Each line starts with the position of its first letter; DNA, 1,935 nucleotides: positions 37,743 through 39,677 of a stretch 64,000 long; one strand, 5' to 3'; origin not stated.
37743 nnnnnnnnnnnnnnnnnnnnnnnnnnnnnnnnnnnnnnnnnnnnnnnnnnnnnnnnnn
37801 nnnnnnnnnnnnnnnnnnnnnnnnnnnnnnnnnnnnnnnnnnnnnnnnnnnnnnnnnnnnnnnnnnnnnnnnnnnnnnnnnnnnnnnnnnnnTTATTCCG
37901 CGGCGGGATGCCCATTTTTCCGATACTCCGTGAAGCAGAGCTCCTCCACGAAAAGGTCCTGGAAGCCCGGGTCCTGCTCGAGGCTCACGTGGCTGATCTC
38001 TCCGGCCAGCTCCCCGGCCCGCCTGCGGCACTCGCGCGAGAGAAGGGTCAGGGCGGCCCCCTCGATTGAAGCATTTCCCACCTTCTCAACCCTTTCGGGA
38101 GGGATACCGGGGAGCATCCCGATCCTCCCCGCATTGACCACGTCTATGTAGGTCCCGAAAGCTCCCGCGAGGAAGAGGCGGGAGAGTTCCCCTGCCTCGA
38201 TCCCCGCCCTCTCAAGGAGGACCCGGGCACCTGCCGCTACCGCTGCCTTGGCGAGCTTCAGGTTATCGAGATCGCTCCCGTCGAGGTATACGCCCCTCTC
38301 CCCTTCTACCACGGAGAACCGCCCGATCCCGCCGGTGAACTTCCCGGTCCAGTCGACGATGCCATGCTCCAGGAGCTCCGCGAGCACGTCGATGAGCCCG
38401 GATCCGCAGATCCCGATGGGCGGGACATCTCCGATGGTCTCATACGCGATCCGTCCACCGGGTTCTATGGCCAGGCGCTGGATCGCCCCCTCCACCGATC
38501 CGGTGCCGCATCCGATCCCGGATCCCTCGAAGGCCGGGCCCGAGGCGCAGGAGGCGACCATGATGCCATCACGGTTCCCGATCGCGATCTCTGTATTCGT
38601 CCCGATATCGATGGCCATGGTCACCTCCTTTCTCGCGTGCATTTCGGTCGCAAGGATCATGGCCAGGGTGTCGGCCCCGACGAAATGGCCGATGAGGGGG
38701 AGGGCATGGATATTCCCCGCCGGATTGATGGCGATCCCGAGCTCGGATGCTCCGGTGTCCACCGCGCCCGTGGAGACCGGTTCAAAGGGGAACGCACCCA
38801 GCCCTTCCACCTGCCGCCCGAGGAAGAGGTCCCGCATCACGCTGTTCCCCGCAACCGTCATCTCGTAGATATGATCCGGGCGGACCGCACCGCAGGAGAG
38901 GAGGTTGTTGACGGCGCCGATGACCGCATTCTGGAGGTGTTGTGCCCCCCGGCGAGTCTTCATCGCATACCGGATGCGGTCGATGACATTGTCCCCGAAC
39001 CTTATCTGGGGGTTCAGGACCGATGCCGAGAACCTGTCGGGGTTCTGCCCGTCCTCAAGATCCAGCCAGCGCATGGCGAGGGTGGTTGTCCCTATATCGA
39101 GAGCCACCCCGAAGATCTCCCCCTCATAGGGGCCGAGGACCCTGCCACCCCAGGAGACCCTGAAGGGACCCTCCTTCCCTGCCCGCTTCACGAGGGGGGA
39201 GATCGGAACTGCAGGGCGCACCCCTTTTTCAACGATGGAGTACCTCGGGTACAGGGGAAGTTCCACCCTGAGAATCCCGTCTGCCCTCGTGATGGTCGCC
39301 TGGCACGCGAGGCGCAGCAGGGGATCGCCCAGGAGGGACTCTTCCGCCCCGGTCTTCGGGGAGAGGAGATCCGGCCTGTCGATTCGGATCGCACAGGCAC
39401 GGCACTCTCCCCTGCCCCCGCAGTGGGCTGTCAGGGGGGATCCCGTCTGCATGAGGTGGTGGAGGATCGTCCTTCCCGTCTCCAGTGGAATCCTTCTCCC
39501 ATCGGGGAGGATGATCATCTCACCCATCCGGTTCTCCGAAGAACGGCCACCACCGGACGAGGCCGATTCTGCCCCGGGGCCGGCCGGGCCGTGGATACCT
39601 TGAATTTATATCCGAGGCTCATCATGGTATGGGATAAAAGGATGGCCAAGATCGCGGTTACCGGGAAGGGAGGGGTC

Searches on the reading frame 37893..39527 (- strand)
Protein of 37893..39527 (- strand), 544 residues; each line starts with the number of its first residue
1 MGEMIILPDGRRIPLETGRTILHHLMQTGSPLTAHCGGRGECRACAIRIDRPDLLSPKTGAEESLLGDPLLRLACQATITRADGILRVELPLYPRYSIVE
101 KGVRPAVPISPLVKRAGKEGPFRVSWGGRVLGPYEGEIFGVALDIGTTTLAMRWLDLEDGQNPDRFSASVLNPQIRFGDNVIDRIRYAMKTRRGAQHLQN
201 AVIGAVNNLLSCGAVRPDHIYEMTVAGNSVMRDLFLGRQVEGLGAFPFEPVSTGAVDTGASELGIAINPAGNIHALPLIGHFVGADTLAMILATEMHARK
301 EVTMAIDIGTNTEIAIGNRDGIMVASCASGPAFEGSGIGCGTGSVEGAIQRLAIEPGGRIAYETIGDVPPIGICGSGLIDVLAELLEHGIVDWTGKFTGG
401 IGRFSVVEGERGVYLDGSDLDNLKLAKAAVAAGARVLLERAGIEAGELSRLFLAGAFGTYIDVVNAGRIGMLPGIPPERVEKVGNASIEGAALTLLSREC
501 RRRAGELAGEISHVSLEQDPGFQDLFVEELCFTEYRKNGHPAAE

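Call 16: search_protein_families(library=pfam, proteins=[window:37893-39527:-])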
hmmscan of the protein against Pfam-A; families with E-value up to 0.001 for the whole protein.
window:37893-39527:- (544 aa): 3 families
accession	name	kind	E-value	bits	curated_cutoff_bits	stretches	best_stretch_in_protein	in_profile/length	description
PF14574.11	RACo_C_ter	-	8.8e-73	245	27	1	301-535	1-252/261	C-terminal domain of RACo the ASKHA domain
PF17651.6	Raco_middle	-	5.4e-45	153.4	26.8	1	139-298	1-162/163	RACo middle region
PF00111.32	Fer2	-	8.3e-08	32.5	21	1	8-79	5-76/77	2Fe-2S iron-sulfur cluster binding domain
